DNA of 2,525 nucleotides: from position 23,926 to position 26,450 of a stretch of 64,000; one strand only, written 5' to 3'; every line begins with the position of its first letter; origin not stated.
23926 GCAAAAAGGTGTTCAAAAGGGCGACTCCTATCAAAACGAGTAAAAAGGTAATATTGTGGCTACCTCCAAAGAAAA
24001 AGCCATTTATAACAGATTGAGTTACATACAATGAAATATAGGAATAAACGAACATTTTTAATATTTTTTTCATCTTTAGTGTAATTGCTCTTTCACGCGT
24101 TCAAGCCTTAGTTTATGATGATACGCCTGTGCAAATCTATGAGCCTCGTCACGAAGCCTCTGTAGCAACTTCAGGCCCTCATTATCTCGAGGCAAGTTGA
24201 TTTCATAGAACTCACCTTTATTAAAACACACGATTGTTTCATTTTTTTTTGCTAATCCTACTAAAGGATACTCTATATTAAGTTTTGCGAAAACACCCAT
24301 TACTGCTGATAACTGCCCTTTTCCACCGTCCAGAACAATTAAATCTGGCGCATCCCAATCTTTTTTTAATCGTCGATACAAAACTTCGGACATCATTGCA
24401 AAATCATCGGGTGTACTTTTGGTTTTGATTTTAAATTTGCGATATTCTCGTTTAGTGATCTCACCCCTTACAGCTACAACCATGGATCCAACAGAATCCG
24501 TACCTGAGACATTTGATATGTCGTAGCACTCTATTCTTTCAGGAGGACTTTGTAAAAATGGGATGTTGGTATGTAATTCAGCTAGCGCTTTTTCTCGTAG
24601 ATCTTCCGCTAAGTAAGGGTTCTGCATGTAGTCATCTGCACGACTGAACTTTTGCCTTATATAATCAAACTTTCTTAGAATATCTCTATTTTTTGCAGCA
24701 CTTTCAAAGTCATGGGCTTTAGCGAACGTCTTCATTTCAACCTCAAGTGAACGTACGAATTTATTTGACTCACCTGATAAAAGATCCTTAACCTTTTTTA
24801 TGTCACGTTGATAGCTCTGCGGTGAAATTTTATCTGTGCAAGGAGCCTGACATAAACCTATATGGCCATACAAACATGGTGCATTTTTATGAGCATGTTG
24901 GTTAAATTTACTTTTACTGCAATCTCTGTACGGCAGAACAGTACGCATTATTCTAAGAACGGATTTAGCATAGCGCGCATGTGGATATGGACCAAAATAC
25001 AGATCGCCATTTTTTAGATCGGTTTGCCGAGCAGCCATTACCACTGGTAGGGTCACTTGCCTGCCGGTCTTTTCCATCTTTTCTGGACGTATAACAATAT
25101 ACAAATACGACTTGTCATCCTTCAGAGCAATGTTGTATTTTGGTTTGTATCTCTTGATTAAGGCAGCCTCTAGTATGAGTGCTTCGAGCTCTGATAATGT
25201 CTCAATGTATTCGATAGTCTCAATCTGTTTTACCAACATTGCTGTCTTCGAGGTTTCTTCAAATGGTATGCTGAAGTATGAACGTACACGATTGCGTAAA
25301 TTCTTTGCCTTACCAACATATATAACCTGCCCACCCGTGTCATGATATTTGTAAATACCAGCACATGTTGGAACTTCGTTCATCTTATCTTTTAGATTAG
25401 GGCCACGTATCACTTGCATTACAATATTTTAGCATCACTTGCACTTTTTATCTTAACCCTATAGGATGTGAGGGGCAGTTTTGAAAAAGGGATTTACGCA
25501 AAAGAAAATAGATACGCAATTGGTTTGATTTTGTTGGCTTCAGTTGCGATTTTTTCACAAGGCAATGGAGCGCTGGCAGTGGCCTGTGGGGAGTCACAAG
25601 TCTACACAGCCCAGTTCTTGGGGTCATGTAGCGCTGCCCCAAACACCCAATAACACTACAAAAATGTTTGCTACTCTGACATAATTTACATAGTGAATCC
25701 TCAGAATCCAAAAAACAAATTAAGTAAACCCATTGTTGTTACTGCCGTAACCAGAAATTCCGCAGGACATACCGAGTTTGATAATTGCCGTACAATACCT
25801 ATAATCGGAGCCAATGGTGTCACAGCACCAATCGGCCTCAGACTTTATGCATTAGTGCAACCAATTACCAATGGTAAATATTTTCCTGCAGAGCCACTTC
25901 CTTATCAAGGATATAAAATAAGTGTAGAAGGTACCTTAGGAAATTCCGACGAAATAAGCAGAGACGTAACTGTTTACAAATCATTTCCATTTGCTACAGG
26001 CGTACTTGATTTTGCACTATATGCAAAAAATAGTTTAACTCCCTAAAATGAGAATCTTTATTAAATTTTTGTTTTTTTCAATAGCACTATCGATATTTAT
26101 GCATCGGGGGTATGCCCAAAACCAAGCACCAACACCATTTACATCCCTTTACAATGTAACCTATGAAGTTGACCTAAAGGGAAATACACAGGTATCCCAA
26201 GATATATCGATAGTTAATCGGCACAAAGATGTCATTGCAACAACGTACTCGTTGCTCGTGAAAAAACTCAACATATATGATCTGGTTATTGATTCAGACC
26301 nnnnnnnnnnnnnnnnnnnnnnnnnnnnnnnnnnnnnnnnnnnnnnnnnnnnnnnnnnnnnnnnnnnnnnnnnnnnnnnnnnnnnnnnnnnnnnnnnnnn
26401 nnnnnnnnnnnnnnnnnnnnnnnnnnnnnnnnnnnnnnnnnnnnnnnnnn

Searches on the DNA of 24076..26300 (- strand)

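Call 4: search_rna_families(source=window, start=24900, end=26300, threshold=evalue, max_evalue=10, show_alignments=3)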
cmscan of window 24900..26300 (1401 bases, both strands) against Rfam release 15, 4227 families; matches with E-value up to 10: 2.
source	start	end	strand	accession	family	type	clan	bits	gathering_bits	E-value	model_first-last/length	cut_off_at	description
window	25415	25443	-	RF00069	SNORD24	Gene; snRNA; snoRNA; CD-box;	-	18.4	41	7.5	1-76/76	no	Small nucleolar RNA SNORD24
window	26146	26230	-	RF00531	snoMe28S-Gm3113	Gene; snRNA; snoRNA; CD-box;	-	17.3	70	9.7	1-84/84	no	Small nucleolar RNA Me28S-Gm3113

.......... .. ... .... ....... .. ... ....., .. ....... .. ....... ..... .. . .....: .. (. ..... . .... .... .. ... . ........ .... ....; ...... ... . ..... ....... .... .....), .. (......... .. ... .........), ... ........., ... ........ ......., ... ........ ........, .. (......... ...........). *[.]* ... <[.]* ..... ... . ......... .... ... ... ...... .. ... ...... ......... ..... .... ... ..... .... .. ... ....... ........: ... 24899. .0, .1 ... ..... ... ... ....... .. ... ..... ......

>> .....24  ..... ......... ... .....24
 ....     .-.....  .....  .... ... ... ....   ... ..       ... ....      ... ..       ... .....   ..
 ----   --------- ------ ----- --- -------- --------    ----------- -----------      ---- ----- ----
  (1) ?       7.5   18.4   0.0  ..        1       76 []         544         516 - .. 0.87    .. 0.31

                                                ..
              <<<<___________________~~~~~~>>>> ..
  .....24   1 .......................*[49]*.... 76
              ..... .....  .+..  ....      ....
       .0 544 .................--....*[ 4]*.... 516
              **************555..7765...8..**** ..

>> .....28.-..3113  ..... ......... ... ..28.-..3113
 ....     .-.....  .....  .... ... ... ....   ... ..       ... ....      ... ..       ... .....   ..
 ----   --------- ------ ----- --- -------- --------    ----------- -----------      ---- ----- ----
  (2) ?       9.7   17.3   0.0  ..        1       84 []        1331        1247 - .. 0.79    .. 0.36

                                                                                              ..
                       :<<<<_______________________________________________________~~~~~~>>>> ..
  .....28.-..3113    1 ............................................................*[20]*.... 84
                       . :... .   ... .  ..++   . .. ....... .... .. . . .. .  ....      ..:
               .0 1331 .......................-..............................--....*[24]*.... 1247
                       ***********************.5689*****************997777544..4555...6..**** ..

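Call 22: search_rna_families(source=L002, threshold=gathering)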
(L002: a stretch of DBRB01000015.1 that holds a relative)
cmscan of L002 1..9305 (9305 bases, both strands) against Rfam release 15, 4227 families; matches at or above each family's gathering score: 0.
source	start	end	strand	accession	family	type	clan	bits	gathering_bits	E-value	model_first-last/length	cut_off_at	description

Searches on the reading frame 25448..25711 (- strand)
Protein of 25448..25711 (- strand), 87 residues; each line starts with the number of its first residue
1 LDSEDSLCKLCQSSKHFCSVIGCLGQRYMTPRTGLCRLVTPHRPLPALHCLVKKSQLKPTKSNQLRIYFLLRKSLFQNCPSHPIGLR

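Call 11: search_protein_families(library=pfam, proteins=[window:25448-25711:-], max_evalue=0.01)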
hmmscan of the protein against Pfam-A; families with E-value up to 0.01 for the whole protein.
window:25448-25711:- (87 aa): 0 families
